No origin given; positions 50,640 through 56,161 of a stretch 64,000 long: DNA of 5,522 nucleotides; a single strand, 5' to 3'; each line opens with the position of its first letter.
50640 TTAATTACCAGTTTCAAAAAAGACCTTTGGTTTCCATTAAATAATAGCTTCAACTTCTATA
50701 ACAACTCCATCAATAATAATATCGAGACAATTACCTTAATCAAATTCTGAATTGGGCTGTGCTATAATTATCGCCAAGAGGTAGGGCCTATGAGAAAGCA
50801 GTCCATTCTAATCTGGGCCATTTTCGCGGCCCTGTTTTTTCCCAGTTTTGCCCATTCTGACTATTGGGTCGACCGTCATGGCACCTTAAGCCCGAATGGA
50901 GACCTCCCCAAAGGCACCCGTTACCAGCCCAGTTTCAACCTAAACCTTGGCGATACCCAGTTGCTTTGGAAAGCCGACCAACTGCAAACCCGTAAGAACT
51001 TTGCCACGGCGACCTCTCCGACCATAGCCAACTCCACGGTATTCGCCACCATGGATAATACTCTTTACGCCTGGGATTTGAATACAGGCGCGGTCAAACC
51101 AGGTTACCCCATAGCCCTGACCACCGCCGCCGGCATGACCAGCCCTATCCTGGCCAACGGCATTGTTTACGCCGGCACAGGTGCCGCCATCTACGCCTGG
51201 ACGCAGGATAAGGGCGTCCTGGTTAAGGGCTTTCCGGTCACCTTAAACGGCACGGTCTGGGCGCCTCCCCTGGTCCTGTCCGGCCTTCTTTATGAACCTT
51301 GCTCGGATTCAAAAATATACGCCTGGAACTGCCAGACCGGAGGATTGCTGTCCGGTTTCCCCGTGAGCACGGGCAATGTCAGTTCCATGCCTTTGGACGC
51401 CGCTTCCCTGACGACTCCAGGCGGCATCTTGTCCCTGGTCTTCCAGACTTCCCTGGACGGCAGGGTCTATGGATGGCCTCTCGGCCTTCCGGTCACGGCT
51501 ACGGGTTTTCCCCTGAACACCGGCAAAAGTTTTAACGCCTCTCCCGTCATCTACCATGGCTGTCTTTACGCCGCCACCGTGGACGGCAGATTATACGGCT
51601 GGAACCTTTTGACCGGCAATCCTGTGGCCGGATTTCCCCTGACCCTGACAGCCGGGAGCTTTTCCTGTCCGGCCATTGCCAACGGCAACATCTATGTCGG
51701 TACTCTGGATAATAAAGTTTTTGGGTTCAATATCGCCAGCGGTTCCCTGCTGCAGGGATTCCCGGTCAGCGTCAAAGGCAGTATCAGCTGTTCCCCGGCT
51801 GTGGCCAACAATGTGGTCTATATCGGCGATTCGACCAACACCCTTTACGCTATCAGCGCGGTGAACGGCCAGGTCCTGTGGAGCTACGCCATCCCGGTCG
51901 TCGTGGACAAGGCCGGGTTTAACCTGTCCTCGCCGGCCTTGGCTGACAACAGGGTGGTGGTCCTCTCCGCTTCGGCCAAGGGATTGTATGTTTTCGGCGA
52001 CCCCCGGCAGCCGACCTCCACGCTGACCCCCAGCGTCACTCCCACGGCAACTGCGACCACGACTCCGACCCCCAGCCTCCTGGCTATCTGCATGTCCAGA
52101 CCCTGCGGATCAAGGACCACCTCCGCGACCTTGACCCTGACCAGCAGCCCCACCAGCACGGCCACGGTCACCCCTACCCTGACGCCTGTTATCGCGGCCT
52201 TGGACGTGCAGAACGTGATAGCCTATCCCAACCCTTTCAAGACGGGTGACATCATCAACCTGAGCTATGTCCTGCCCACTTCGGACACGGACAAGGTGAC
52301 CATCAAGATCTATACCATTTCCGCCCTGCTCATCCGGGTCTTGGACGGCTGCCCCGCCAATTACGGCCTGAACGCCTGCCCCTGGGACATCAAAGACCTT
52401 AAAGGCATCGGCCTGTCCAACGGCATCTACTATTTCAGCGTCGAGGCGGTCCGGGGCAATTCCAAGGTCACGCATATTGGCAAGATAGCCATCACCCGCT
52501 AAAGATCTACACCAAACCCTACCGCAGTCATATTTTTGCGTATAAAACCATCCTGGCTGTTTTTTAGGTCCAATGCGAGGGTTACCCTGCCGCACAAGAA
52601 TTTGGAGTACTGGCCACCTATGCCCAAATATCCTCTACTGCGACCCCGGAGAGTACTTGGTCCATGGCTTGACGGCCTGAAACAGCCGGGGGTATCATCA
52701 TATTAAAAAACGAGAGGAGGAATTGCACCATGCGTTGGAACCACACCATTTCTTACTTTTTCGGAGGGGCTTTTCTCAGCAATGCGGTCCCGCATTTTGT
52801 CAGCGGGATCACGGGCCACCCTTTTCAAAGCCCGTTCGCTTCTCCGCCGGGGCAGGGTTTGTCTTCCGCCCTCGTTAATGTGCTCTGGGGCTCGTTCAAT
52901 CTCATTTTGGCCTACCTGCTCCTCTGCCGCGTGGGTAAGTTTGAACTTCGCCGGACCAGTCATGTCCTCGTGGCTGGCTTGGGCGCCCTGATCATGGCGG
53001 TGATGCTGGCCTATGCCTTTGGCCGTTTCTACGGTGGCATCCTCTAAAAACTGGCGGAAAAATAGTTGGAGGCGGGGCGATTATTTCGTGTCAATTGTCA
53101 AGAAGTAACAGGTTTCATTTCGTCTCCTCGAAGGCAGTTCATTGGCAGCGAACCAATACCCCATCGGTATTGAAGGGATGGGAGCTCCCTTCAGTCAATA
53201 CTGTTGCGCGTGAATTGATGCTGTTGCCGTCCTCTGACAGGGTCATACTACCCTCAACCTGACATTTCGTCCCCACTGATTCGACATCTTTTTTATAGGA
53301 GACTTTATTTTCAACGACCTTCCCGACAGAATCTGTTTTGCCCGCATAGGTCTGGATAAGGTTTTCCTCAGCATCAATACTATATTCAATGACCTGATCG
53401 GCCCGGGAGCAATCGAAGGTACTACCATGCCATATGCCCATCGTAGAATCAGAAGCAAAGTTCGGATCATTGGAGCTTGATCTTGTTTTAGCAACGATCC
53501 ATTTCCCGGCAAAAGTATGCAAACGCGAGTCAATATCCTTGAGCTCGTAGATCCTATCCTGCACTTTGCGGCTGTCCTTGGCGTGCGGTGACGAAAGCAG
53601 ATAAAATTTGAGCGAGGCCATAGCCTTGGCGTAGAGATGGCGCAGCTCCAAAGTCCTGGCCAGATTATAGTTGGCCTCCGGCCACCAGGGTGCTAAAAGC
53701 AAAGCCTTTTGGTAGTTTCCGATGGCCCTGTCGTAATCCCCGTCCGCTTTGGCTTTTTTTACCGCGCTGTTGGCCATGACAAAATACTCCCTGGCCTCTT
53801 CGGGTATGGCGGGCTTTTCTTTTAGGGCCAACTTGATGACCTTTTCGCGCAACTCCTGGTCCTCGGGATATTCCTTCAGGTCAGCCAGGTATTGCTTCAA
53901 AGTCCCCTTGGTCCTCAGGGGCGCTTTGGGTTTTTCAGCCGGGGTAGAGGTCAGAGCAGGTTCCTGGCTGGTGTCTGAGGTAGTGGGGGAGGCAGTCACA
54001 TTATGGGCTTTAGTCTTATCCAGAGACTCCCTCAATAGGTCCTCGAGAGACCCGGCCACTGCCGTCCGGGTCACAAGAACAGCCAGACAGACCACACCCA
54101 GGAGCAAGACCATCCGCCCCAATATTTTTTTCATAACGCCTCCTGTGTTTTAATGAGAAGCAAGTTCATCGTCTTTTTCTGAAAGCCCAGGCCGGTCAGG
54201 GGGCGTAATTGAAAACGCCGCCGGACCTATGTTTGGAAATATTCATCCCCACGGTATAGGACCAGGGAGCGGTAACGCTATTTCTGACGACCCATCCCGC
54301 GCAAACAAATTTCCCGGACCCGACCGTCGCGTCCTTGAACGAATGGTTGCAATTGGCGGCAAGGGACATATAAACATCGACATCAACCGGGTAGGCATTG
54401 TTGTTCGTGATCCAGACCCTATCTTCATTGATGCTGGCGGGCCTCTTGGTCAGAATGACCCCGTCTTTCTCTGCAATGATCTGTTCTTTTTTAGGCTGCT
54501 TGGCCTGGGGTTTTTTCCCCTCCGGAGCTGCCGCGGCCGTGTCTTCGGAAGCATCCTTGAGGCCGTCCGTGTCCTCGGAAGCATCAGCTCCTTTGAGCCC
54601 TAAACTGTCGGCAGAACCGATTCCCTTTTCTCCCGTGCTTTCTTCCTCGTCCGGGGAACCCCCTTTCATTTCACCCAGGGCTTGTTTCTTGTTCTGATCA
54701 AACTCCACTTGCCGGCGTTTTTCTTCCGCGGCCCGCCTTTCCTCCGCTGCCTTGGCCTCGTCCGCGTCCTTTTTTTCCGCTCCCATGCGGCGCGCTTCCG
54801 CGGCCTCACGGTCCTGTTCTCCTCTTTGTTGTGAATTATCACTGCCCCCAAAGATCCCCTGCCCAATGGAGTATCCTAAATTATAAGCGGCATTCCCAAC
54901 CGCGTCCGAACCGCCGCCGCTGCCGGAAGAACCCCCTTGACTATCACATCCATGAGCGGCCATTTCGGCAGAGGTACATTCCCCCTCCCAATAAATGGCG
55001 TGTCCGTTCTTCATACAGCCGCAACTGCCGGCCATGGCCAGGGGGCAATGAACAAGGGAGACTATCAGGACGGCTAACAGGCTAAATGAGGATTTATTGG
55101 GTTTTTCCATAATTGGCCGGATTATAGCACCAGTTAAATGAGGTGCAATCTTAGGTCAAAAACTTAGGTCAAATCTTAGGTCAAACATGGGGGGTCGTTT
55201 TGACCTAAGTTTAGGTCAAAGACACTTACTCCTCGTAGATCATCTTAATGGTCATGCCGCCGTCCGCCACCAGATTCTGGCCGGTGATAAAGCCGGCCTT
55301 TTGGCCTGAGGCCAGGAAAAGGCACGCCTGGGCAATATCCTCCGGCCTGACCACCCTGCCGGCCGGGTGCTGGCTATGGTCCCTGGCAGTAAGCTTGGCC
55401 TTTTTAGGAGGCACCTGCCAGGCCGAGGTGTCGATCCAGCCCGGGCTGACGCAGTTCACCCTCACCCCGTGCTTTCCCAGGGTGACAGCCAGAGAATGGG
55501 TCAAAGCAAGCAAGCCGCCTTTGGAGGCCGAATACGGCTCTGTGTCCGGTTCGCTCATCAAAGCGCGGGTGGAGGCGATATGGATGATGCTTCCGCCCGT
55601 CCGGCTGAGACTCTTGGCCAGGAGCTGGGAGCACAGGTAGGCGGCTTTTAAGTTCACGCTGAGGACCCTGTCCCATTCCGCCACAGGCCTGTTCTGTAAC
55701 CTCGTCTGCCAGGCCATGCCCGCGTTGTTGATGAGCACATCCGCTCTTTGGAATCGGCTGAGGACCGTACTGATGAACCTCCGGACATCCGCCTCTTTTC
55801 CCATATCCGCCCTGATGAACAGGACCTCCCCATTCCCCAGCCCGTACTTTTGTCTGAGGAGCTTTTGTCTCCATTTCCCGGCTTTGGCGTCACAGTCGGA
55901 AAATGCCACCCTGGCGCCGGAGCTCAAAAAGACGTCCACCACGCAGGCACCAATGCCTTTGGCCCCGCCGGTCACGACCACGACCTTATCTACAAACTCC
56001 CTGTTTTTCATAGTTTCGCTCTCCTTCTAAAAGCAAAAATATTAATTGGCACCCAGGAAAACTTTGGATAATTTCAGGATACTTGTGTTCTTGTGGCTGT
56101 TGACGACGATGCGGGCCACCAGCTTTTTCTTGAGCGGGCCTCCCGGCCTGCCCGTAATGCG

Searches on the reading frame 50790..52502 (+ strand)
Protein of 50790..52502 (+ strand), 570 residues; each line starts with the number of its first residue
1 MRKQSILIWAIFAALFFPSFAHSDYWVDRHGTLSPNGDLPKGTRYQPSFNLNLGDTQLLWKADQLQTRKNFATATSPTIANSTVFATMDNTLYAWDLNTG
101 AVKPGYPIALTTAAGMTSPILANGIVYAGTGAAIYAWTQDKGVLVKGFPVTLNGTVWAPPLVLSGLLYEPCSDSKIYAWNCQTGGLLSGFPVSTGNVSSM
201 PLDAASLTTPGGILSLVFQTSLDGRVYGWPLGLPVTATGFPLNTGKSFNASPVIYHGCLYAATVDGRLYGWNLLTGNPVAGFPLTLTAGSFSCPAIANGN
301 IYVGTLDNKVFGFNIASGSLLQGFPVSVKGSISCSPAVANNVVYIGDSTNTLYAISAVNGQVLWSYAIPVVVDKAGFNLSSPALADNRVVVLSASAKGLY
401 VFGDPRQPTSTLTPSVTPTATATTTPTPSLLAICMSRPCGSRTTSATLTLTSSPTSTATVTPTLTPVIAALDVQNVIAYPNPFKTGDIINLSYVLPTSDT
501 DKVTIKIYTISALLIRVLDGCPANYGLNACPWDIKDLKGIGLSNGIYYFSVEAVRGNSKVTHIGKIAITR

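Call 31: search_protein_families(library=pfam, proteins=[window:50790-52502:+])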
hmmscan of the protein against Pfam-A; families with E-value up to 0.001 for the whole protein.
window:50790-52502:+ (570 aa): 4 families
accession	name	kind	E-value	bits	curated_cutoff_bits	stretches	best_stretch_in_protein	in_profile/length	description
PF13570.13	Beta-prop_ACSF4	-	1.7e-21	77.4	133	2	53-314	78-328/329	Beta-alanine-activating enzyme, beta-propeller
PF13360.13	PQQ_2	-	7.9e-18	65.4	27.6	2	57-319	14-228/233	Outer membrane protein assembly factor BamB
PF01011.28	PQQ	-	2.2e-05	23.8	26.7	0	331-370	48-87/595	Glucose/ethanol/alcohol dehydrogenase, beta-propeller domain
PF13860.13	FlgD_ig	-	5.1e-05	23.6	27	1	496-556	18-78/79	FlgD Ig-like domain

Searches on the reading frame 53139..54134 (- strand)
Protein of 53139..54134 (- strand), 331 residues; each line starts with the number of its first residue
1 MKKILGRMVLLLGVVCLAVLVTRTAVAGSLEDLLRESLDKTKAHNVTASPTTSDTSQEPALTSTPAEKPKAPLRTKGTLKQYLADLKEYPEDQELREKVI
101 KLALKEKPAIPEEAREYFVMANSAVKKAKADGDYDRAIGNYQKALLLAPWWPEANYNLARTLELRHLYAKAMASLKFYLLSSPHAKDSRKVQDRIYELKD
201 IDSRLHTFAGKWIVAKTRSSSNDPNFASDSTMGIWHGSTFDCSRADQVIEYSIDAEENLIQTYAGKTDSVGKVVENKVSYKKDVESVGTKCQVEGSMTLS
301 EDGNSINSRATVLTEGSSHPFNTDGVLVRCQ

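Call 31: search_protein_families(library=pfam, proteins=[window:53139-54134:-])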
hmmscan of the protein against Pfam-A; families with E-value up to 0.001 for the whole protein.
window:53139-54134:- (331 aa): 2 families
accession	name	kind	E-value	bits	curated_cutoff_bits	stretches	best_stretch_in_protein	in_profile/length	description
PF14559.12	TPR_19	-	0.00012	22.7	25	1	130-176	3-49/68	Tetratricopeptide repeat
PF13371.12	TPR_9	-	0.00013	22.4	35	1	132-194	9-71/73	Tetratricopeptide repeat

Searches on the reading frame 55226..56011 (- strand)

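Call 31: search_protein_families(library=pfam, proteins=[window:55226-56011:-])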
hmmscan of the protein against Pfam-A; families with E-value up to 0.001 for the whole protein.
window:55226-56011:- (261 aa): 4 families
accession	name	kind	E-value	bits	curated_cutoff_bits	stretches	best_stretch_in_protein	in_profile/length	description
PF13561.12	adh_short_C2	-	4.7e-62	210.1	27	1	17-254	3-236/236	Enoyl-(Acyl carrier protein) reductase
PF00106.31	adh_short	-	2e-47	161.7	26.6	1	9-199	1-188/195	short chain dehydrogenase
PF08659.16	KR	-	2.8e-10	40.9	22.6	1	11-174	3-163/180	KR domain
PF23441.1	SDR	-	1.7e-06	28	27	1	9-253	8-255/258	SDR-like rossmann domain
